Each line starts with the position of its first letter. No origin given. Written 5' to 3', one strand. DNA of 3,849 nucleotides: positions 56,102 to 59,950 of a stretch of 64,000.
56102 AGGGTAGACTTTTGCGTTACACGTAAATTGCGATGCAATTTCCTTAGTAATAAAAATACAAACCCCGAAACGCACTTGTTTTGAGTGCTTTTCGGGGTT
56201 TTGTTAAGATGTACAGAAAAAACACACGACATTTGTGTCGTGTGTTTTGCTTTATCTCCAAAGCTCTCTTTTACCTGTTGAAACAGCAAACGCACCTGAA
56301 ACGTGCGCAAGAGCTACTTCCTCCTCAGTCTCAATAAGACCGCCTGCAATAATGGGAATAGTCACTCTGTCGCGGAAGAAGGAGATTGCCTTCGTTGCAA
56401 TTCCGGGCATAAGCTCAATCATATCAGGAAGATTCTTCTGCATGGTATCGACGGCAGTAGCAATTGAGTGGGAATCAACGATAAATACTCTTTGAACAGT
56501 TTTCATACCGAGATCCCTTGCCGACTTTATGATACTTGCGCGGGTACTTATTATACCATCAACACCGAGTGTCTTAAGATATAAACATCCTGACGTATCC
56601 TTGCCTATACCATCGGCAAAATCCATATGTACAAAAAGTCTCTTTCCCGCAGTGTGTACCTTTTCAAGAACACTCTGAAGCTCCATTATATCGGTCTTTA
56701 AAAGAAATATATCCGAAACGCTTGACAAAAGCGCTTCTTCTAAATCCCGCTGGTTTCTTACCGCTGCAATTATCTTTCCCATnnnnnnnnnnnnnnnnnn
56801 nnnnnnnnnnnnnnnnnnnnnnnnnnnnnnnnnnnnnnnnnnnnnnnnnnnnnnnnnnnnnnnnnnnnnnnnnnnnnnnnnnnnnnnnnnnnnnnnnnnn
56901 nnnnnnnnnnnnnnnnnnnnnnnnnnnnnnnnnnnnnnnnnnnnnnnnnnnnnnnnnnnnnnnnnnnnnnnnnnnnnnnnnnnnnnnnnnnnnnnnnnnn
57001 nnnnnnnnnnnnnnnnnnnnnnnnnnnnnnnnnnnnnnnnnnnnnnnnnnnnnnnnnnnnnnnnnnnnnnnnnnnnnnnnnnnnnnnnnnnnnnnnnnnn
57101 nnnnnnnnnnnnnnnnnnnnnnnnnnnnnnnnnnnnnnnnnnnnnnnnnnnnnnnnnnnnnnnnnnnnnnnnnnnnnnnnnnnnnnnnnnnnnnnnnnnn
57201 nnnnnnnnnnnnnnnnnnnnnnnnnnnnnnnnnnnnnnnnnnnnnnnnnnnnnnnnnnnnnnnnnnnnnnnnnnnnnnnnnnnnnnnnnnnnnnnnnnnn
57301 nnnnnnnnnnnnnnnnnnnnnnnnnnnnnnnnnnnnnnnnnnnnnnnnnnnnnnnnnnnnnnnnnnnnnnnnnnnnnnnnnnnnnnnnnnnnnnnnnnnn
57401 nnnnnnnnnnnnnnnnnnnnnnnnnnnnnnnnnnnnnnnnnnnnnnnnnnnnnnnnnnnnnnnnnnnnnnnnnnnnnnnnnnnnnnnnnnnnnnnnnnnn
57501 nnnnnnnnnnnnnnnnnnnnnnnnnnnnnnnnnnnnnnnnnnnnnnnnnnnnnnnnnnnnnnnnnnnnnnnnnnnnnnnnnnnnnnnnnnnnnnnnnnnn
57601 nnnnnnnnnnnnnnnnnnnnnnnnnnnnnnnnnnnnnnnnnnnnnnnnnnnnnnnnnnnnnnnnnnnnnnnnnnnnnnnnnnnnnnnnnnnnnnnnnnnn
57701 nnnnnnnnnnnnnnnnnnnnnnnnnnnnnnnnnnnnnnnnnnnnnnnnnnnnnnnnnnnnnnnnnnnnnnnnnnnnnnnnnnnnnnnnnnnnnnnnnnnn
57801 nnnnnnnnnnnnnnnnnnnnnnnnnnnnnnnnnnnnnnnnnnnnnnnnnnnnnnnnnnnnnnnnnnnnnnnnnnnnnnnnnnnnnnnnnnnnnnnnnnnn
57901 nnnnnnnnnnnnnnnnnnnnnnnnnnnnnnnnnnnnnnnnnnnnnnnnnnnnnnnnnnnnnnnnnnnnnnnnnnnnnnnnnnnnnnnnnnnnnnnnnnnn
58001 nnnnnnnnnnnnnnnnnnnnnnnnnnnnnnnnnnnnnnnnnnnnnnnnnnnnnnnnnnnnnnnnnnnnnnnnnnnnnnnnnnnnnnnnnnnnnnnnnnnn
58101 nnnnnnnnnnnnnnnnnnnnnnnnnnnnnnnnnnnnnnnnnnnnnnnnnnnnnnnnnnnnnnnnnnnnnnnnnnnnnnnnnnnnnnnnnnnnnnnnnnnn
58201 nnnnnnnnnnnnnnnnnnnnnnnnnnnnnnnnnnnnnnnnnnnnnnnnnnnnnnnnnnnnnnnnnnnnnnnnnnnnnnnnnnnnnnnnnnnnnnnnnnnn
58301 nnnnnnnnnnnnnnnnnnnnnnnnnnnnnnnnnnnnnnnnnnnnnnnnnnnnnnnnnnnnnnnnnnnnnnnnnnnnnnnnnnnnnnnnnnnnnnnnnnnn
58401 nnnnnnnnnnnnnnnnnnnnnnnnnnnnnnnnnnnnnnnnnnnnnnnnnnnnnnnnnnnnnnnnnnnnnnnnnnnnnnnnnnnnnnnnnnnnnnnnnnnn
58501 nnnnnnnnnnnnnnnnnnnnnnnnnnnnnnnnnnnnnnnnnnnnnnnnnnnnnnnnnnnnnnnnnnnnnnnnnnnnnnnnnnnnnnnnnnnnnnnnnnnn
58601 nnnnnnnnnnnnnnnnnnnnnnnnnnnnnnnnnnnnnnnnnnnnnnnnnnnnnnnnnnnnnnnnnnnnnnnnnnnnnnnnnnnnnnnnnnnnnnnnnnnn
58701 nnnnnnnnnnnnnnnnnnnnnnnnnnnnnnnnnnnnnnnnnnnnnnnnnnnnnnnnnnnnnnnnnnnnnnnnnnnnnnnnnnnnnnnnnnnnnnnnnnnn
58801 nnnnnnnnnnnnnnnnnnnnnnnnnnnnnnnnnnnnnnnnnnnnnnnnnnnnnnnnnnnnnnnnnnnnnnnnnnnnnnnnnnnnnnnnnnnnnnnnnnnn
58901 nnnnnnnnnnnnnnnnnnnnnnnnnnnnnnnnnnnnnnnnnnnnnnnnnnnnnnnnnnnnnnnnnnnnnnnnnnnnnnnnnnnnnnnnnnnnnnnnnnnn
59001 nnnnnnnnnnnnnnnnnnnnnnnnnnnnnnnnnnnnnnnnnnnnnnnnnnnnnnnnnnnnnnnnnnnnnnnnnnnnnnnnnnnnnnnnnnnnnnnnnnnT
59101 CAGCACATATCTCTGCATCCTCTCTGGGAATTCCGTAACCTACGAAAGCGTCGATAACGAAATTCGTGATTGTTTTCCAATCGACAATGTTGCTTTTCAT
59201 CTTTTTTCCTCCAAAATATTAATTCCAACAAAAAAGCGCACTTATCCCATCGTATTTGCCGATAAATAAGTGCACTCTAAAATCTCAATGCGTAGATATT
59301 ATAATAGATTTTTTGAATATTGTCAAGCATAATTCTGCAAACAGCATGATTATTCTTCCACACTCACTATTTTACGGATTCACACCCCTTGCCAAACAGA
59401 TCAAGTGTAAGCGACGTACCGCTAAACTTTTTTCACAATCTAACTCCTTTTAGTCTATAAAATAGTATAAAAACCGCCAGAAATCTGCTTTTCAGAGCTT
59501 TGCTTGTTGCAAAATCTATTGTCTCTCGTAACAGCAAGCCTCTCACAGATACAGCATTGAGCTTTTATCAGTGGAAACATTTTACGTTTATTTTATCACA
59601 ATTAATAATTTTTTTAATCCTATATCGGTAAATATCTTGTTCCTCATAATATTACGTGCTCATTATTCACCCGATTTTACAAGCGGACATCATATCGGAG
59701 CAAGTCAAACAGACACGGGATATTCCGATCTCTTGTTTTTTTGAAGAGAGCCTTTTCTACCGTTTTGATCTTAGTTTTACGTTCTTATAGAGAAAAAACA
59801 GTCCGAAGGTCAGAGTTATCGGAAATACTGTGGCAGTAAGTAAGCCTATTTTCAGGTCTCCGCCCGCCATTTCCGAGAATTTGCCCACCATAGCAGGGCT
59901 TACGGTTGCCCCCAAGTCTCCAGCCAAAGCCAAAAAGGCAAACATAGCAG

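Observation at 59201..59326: Leader 1: perfect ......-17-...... promoter followed by a terminator hairpin before the Ldh2-family gene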

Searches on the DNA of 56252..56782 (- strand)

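Call 67: search_rna_families(sources=[L002, L020, L038, L068, L083, L084], threshold=gathering)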
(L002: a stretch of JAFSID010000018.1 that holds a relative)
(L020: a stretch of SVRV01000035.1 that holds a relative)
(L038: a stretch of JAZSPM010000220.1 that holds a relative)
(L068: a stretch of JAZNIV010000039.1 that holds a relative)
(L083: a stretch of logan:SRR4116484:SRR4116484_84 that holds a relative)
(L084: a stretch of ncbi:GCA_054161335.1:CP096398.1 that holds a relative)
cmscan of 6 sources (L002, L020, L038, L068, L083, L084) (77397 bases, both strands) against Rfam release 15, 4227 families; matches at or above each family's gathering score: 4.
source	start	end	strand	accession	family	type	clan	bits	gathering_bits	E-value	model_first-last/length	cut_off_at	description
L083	15926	16011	+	RF01051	c-di-GMP-I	Cis-reg; riboswitch;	CL00126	59.1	35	6.4e-09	1-87/87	no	c-di-GMP-I riboswitch aptamer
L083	13010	13122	+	RF00515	PyrR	Cis-reg;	-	56.8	54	4.5e-05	1-115/115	no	PyrR binding site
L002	3277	3363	-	RF00005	tRNA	Gene; tRNA;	CL00001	55.4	29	4e-09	1-71/71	no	tRNA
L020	2116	2225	+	RF00059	TPP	Cis-reg; riboswitch;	-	55.4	54.3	4.6e-08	1-105/105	no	TPP riboswitch aptamer (THI element)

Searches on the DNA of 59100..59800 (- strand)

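Call 4: search_rna_families(source=window, start=59100, end=59800, threshold=evalue, max_evalue=10, show_alignments=3)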
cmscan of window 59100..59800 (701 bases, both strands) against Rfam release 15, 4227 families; matches with E-value up to 10: 8.
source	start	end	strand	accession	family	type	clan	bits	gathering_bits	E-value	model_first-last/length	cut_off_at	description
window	59230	59395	-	RF01775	RsaOG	Gene; sRNA;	-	20.7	50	1.1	1-147/147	no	RNA S.aureus Orsay G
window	59230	59265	-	RF02396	sau-5949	Gene; sRNA;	-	20.2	56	1.7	1-59/59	no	Staphylococcus sRNA sau-5949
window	59529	59604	-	RF00535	snoMe28S-Am982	Gene; snRNA; snoRNA; CD-box;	CL00054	18.3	49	2.9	1-80/80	no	Small nucleolar RNA Me28S-Am982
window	59596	59655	-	RF00145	snoZ105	Gene; snRNA; snoRNA; CD-box;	-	16.5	45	6.4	1-72/72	no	Small nucleolar RNA Z105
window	59722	59746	+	RF01334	CRISPR-DR21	Gene; CRISPR;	-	16.5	48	7.8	1-37/37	no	CRISPR RNA direct repeat element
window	59235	59380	-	RF00007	U12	Gene; snRNA; splicing;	CL00006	15.9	53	1.1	1-151/151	no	U12 minor spliceosomal RNA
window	59319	59500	-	RF02778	FdoG1_thermometer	Cis-reg; thermoregulator;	-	15.7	50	0.2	1-193/193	no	FdoG-1 5' UTR thermometer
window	59727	59763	-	RF00522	PreQ1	Cis-reg; riboswitch;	-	13.2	39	8.7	1-45/45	no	PreQ1 (pre queuosine) riboswitch aptamer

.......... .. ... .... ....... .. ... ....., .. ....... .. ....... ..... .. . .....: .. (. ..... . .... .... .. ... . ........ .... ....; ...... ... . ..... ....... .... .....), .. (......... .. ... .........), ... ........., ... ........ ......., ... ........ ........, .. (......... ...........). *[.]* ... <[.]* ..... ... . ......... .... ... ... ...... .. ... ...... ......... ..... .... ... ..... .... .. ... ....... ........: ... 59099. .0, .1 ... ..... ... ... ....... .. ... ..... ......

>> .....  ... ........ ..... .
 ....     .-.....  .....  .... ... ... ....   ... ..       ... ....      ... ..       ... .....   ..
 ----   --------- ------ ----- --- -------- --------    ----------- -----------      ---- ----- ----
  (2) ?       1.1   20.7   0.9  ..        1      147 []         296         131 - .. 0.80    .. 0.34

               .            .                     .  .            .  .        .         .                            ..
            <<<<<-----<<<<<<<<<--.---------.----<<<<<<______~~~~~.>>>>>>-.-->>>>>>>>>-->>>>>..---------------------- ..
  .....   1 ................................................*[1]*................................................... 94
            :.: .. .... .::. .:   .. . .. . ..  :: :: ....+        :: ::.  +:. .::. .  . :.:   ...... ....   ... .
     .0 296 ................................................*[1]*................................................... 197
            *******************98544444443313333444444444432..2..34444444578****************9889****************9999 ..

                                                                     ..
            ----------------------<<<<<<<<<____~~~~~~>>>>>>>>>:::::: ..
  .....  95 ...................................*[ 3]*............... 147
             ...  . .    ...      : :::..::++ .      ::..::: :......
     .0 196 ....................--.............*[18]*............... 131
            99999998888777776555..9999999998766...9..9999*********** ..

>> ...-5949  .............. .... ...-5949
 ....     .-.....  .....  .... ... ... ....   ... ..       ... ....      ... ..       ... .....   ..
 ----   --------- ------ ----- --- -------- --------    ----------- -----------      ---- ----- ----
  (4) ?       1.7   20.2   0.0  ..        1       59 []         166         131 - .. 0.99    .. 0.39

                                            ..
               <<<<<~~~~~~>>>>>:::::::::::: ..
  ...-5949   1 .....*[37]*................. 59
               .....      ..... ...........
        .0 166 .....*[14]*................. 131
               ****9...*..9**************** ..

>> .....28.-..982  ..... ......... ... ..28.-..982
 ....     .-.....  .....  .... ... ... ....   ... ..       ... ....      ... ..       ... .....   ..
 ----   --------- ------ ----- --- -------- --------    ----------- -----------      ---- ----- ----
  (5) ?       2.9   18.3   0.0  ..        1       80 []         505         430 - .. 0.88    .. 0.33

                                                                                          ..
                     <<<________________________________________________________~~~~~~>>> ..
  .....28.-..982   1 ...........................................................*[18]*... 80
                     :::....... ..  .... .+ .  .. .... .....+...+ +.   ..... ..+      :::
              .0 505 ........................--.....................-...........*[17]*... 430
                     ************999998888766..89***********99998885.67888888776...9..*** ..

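Call 25: build_rna_model(alignment_id=A3)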
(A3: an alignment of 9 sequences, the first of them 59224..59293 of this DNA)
Model R1 built from alignment A3 (9 sequences, 79 columns); structure: RNAalifold consensus.
model positions 69; base pairs 15; branch points 0; effective number of sequences 4.13; information 0.815 bits per position. Calibrated on 0.2 Mb of random sequence (short: E-values are rough).
structure used (alignment columns):
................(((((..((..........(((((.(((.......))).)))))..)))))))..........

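Call 26: search_with_rna_model(model_id=R1, sources=[window, L001, L002, L003, L004, L005, L006, L007, L008, L009, L010, L011, L012, L013, L014, L015, L016, L017, L018, L019, L020, L021, L022, L023, L024, L025, L026, L027, L028, L029, L030, L031, L032, L033, L034, L035, L036, L037, L038, L039, L040, L041, L042, L043, L044, L045, L046, L047, L048, L049, L050, L051, L052, L053, L054, L055, L056, L057, L058, L059, L060, L061, L062, L063, L064, L065, L066, L067, L068, L069, L070, L071, L072, L073, L074, L075, L076, L077, L078, L079, L080], max_evalue=1, make_alignment=true)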
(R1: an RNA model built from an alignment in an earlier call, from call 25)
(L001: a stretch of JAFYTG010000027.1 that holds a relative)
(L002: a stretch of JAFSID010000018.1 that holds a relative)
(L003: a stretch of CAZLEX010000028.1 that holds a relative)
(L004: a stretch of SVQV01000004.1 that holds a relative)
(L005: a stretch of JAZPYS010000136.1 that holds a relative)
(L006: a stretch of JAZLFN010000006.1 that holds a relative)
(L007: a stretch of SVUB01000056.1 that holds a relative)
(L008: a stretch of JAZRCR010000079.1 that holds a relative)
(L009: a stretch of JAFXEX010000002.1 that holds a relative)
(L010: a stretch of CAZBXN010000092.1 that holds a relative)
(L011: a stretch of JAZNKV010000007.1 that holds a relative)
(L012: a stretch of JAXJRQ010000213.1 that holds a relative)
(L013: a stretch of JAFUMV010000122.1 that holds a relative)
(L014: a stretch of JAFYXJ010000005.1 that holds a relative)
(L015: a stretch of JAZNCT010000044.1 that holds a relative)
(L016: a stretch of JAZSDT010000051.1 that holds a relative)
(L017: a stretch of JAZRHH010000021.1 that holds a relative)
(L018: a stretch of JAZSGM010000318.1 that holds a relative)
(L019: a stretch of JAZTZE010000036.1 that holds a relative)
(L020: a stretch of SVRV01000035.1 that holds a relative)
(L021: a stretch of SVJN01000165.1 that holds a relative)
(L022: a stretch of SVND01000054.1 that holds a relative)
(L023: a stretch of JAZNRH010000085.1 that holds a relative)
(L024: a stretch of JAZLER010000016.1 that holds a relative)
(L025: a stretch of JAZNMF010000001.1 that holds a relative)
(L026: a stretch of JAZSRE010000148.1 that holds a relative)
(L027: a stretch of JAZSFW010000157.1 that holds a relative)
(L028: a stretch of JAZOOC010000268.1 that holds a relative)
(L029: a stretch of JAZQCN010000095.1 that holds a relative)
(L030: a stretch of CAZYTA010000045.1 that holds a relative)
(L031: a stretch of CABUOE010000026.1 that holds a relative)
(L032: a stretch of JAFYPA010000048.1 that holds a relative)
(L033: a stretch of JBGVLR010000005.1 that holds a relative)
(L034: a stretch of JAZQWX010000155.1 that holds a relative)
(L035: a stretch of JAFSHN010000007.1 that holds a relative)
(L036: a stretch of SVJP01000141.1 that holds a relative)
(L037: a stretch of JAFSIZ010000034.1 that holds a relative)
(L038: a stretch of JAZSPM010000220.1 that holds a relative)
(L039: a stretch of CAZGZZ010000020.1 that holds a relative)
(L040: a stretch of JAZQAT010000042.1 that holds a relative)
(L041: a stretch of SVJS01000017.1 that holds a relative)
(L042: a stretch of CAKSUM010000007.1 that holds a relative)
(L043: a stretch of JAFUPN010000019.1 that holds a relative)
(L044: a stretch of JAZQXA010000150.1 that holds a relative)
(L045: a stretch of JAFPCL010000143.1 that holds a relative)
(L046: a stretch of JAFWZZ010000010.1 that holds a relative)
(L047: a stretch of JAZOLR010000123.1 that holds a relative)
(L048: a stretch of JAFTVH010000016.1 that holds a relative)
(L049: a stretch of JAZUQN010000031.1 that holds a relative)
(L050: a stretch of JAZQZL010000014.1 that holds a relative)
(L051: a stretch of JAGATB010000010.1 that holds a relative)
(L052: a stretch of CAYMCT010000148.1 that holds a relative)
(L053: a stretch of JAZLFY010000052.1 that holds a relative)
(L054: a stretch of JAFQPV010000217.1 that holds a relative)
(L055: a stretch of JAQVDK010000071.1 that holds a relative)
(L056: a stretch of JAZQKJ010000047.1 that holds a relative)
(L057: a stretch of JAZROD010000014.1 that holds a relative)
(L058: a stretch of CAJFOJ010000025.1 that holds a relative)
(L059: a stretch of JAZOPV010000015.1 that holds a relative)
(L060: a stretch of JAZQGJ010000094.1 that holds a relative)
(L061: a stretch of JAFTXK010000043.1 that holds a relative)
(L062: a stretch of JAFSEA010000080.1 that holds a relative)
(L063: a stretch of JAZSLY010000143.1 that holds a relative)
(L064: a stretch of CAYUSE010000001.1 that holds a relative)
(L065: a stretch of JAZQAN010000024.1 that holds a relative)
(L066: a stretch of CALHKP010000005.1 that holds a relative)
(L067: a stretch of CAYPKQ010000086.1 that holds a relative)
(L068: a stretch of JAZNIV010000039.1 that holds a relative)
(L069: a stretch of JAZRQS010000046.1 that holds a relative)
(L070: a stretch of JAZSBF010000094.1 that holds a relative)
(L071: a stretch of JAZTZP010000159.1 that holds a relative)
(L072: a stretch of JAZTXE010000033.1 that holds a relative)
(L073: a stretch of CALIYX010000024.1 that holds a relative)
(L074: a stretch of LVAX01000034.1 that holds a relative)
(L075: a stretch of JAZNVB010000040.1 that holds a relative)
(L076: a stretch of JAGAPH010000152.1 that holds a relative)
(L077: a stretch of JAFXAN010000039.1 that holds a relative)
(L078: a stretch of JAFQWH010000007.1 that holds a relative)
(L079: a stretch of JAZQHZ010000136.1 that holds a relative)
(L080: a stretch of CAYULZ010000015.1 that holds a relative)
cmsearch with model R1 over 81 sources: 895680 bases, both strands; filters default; matches with E-value up to 1: 18.
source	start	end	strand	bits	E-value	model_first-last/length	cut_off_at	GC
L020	2883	2950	+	80.4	6.6e-13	1-69/69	no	0.4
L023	2867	2934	+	78.6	1.5e-12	1-69/69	no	0.37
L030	743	810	+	78.4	1.7e-12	1-69/69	no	0.4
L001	2069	2137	+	77.6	2.5e-12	1-69/69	no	0.38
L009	5917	5983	+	77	3.3e-12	1-69/69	no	0.39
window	56794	56864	-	73.6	1.5e-11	1-69/69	no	0.41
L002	5918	5985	+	73.4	1.7e-11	1-69/69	no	0.4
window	59224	59293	-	61.8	3.7e-09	1-69/69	no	0.39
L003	2894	2969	+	55.1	8e-08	1-69/69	no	0.37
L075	3612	3668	+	33.7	0.0017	1-69/69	no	0.35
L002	3487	3555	+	29.6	0.011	1-69/69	no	0.36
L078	2875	2944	+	27.2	0.033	1-69/69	no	0.31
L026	2858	2928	+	24.7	0.1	1-69/69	no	0.37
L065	2099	2169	+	24.1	0.14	1-69/69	no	0.42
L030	757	800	-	23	0.23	16-60/69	no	0.5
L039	3722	3788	+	22.8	0.25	1-69/69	no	0.28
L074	2840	2916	+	21.7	0.41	1-69/69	no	0.36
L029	2070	2161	+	21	0.59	1-69/69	no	0.35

Alignment A4: 18 matches aligned to the model, 109 columns, each read 5' to 3' on its own strand. Consensus structure (alignment columns), stored with it:
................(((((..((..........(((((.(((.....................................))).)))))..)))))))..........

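Call 80: search_with_rna_model(model_id=R1, sources=[L085, L086, L087, L088, L089, L090, L091, L092, L093, L094, L095, L096, L097, L098, L099, L100, L101, L102, L103, L104, L105, L106, L107, L108, L109, L110, L111, L112, L113, L114, L115, L116, L117, L118, L119, L120, L121, L122, L123, L124, L125, L126, L127, L128, L129, L130, L131, L132, L133, L134, L135, L136, L137, L138, L139, L140, L141, L142, L143, L144, L145, L146, L147, L148, L149, L150, L151, L152, L153, L154, L155, L156, L157, L158, L159, L160, L161, L162, L163, L164], max_evalue=1)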
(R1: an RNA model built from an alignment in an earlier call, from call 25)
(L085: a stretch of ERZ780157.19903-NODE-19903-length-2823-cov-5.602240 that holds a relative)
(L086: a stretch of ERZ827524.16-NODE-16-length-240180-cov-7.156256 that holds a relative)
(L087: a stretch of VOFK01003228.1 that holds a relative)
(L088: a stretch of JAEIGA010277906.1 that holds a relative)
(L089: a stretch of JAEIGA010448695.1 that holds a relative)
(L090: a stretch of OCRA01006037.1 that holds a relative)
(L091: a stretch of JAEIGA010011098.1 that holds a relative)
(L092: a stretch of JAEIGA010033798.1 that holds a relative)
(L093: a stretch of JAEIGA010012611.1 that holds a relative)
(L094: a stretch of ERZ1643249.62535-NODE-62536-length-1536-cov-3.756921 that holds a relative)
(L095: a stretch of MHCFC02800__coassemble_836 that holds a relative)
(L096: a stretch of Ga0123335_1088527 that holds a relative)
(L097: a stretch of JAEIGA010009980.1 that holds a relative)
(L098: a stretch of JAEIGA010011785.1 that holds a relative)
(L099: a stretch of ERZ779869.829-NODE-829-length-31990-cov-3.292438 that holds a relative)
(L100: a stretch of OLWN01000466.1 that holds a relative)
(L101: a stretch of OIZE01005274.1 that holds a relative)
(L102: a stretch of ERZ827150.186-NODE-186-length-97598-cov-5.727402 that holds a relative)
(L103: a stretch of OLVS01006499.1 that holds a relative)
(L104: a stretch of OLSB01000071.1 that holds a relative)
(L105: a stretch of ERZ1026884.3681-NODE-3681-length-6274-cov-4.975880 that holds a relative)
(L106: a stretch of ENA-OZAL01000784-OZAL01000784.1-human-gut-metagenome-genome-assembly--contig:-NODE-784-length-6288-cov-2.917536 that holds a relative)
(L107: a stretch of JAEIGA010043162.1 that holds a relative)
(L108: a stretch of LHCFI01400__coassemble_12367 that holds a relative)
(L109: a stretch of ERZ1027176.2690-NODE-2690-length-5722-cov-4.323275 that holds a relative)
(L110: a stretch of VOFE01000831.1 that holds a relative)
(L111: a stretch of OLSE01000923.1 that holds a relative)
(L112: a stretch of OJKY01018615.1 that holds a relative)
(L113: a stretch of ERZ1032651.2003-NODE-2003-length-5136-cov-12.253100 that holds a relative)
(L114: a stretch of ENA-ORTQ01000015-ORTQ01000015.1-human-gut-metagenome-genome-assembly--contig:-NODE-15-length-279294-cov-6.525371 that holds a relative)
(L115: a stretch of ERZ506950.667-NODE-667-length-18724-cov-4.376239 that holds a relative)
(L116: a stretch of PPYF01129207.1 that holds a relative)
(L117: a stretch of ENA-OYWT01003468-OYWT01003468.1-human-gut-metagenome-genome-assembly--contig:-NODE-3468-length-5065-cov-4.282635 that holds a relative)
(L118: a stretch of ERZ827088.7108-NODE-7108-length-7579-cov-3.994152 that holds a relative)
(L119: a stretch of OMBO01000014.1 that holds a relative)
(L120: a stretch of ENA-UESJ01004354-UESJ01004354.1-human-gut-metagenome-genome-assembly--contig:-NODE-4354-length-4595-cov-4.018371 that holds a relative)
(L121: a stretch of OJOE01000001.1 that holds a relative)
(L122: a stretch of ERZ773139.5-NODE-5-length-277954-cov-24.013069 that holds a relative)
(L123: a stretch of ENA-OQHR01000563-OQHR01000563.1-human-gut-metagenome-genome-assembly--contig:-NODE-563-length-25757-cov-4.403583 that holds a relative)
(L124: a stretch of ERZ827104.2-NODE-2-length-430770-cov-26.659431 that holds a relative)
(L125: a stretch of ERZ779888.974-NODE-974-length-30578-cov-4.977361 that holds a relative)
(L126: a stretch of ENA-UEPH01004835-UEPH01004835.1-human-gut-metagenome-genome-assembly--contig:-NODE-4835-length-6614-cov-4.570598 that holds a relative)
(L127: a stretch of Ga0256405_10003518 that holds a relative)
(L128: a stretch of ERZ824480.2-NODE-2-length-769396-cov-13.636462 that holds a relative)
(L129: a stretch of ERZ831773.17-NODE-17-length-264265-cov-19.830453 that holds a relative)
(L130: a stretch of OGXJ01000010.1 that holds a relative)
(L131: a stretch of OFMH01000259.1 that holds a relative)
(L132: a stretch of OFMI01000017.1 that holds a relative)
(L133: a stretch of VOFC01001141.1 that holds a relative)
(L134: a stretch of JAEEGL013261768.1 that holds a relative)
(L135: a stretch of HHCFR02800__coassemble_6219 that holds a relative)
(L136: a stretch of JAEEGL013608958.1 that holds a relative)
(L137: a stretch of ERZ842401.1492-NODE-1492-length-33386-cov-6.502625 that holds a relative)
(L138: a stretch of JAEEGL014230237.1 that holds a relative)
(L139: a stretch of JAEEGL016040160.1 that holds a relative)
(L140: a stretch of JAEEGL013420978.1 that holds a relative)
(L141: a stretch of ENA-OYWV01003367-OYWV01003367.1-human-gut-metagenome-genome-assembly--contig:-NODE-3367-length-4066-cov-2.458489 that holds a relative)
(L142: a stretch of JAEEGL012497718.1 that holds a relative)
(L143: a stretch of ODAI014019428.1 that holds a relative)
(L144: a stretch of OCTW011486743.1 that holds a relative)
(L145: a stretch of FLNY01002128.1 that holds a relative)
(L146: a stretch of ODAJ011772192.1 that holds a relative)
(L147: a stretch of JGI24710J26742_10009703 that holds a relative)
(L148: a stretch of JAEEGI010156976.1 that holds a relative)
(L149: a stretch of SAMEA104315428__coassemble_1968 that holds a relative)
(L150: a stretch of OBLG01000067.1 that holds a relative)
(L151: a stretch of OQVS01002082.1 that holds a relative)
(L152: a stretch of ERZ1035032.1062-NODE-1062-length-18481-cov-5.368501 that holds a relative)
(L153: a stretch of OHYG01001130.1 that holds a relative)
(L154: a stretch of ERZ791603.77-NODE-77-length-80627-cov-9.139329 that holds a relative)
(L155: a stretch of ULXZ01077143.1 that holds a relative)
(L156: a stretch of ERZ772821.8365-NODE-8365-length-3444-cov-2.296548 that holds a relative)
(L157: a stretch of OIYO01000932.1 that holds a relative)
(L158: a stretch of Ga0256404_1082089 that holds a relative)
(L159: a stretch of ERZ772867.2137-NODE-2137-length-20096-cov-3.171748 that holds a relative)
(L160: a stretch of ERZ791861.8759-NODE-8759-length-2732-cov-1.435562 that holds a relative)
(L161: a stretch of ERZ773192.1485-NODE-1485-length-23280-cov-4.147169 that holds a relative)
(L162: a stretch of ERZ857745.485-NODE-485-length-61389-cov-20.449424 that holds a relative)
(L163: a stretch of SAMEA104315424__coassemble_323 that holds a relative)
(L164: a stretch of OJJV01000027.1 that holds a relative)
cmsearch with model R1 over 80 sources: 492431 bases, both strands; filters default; matches with E-value up to 1: 6.
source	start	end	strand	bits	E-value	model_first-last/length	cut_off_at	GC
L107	1480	1536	+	37.7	0.00014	1-69/69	no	0.32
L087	3405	3464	+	26.7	0.023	1-69/69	no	0.45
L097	3413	3469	+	26.2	0.029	1-69/69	no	0.37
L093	3416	3473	+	25.7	0.036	1-69/69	no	0.31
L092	3409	3469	+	25.3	0.043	1-69/69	no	0.33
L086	3407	3466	+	23.7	0.093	1-69/69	no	0.45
